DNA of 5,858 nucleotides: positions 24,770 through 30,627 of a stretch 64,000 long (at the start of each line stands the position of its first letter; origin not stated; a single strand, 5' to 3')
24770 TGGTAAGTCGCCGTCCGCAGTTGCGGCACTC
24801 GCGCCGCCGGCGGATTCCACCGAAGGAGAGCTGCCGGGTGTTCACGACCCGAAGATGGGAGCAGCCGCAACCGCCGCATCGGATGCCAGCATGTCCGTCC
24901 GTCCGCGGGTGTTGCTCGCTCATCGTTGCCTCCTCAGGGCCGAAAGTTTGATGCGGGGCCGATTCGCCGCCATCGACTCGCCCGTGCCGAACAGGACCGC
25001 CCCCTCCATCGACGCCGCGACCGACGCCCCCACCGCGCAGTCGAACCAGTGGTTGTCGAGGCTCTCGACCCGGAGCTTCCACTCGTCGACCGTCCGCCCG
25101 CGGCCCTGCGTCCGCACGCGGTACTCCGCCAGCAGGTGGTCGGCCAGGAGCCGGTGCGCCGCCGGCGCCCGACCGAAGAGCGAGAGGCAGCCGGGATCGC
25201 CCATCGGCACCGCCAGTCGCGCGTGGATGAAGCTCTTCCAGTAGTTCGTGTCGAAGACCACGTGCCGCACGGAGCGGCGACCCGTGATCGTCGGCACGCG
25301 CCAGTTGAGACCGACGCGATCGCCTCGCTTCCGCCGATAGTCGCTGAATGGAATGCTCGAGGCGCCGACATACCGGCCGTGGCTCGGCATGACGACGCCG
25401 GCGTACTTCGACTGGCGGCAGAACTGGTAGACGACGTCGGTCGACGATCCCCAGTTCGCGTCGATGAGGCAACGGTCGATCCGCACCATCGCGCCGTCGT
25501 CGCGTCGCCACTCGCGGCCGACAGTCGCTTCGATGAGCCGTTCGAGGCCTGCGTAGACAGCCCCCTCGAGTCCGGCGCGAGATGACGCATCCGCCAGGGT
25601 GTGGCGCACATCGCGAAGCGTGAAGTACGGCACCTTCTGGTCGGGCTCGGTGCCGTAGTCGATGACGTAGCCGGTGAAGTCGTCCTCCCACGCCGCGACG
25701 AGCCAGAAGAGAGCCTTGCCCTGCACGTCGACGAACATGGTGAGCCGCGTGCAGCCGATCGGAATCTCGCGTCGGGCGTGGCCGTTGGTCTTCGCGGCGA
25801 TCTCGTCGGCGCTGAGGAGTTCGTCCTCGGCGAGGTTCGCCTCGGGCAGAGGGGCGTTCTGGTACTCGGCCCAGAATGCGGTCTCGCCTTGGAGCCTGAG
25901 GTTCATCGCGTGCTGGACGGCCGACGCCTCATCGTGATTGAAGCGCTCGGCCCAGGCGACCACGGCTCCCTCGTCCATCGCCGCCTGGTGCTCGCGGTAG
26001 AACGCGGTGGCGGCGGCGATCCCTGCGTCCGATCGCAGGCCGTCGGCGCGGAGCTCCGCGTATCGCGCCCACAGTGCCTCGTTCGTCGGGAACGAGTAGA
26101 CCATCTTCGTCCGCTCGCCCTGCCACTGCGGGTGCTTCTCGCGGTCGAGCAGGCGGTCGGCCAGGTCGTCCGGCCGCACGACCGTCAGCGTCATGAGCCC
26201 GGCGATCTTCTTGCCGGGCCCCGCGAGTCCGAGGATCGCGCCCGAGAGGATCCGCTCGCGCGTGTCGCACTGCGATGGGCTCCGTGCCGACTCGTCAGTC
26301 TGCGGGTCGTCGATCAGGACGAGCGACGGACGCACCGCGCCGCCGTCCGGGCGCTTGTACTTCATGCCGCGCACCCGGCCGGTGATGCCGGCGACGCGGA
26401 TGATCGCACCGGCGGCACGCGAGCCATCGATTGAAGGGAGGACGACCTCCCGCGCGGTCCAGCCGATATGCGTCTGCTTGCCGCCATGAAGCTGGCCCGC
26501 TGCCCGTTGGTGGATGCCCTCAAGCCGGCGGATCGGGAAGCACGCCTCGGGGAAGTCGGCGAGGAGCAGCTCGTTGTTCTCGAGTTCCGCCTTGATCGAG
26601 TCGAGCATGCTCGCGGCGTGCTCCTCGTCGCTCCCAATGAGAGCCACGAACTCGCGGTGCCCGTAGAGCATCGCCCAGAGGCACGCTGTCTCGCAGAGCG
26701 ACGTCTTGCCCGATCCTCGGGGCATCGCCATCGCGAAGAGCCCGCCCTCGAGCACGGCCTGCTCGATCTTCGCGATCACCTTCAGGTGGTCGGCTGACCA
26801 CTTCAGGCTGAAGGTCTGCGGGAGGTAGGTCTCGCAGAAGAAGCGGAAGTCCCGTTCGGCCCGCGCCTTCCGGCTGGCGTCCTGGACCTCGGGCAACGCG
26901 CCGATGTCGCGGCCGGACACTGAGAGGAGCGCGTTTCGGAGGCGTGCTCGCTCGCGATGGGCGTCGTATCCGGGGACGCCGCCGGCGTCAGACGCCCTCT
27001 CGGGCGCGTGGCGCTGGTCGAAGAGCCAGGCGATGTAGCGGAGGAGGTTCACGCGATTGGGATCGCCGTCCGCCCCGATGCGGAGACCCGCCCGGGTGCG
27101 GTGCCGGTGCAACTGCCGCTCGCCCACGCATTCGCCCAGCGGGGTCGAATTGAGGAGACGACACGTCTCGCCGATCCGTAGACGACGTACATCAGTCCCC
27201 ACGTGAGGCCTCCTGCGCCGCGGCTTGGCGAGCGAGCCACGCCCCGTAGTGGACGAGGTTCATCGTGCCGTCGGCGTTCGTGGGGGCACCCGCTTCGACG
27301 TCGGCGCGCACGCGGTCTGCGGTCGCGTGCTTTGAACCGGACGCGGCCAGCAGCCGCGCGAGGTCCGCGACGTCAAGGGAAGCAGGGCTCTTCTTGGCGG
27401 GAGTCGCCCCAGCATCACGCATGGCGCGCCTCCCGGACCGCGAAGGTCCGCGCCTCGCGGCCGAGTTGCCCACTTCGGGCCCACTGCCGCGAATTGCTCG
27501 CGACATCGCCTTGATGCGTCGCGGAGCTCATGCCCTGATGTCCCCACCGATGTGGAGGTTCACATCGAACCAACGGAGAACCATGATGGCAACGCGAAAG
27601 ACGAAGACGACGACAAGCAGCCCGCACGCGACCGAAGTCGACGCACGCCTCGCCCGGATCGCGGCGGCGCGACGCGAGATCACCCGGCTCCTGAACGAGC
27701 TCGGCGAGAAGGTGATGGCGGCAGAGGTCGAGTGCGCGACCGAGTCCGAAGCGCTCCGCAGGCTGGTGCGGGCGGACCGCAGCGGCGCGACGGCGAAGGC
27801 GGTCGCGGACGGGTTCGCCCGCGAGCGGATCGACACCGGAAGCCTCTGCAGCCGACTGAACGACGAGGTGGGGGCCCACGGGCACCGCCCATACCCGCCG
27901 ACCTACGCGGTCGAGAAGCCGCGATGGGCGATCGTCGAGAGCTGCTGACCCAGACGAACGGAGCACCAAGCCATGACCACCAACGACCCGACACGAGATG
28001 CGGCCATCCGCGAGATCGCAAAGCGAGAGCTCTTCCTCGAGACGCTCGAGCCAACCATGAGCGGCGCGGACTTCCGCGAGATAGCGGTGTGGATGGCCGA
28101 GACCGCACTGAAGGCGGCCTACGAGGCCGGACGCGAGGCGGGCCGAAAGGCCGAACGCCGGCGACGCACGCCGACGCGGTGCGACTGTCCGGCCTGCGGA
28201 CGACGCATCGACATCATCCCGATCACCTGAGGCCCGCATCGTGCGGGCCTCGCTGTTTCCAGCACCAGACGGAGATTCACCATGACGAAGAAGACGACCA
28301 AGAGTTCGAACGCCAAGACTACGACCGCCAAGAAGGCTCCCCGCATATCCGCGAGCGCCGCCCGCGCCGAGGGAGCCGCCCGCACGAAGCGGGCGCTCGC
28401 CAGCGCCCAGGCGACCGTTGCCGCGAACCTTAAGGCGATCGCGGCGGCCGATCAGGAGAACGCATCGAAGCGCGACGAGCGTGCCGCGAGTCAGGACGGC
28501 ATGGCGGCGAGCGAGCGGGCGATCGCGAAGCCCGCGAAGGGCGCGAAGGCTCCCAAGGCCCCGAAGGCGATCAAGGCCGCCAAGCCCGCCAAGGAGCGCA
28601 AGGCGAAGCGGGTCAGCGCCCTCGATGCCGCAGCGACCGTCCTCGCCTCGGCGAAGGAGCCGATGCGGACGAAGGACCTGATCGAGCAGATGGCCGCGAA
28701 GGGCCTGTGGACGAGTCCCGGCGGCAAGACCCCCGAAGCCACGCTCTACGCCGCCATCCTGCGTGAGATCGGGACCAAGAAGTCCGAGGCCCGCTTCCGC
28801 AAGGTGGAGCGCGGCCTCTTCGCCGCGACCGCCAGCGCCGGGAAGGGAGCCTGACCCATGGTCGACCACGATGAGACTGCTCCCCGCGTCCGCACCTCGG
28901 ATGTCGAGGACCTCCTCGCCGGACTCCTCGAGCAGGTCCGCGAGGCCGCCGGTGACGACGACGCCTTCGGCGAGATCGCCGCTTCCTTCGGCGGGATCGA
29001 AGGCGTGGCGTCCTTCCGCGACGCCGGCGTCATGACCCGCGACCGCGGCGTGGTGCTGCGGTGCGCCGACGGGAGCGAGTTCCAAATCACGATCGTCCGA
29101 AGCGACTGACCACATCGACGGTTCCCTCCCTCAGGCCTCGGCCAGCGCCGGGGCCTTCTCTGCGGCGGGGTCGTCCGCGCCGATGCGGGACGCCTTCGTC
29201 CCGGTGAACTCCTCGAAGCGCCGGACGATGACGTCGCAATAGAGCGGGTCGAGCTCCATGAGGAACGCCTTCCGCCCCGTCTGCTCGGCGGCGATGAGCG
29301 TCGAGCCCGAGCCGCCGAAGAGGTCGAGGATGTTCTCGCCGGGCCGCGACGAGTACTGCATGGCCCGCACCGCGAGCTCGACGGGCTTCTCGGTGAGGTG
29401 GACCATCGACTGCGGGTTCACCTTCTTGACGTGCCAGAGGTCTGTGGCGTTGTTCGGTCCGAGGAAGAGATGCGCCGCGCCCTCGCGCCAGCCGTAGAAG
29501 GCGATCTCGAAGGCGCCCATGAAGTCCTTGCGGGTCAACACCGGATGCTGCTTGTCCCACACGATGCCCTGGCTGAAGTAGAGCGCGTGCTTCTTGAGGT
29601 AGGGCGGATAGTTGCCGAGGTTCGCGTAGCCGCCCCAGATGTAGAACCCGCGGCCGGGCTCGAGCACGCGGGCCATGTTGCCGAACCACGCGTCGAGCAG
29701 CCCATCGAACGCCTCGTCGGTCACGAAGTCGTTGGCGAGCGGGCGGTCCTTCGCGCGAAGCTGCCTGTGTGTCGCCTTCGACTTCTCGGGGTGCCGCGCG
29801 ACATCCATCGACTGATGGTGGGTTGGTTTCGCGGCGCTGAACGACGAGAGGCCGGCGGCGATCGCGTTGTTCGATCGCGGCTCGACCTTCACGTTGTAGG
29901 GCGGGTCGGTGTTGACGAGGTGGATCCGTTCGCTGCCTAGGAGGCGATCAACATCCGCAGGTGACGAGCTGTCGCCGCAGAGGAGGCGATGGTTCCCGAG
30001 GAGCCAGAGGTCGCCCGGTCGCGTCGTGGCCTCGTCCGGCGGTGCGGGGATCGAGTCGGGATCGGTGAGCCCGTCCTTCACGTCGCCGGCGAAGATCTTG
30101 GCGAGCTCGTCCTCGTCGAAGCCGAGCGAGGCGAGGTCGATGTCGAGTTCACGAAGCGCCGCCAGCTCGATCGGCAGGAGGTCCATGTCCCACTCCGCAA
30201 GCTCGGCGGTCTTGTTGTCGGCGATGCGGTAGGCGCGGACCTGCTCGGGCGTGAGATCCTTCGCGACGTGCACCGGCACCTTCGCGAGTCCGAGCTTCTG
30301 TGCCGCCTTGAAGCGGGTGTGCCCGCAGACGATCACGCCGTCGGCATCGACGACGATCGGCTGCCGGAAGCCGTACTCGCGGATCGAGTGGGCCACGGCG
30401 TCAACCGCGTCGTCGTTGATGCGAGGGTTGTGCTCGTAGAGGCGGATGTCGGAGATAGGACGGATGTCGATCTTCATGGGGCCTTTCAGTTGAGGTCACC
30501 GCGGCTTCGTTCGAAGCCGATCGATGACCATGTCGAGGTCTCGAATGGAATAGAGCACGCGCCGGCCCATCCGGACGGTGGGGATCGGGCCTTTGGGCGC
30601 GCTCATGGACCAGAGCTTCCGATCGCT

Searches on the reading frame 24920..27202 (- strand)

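Call 88: search_protein_families(library=phrogs, proteins=[window:24920-27202:-], max_evalue=0.0001)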
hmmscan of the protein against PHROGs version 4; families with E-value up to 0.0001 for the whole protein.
window:24920-27202:- (760 aa): 2 families
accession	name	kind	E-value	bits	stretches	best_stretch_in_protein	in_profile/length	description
phrog_38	-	head and packaging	1.7e-37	130.5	1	106-473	266-538/760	terminase large subunit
phrog_15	-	head and packaging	7.6e-28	98.4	1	461-732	690-920/1330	terminase large subunit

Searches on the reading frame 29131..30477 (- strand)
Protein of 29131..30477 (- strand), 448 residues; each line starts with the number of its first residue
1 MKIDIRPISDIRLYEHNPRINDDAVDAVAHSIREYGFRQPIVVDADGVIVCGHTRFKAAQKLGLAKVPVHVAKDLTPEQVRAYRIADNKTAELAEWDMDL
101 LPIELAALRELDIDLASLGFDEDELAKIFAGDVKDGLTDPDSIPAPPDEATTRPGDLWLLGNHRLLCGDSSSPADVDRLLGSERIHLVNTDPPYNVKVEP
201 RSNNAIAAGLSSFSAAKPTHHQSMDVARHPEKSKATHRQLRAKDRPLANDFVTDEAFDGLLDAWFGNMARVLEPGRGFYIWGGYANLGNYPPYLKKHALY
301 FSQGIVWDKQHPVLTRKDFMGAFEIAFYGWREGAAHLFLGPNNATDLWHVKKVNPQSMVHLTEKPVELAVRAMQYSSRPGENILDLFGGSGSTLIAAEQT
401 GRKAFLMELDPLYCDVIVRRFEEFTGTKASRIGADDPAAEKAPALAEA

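Call 26: search_protein_families(library=pfam, proteins=[window:29131-30477:-], max_evalue=0.001)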
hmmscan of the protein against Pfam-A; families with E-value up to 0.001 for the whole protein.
window:29131-30477:- (448 aa): 2 families
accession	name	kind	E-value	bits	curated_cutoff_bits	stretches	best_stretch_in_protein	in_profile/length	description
PF01555.25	N6_N4_Mtase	-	7.5e-23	82.1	26.7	1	185-418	1-220/221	DNA methylase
PF02195.25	ParB_N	-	1.8e-09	37.9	26.3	1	7-87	7-92/95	ParB N-terminal domain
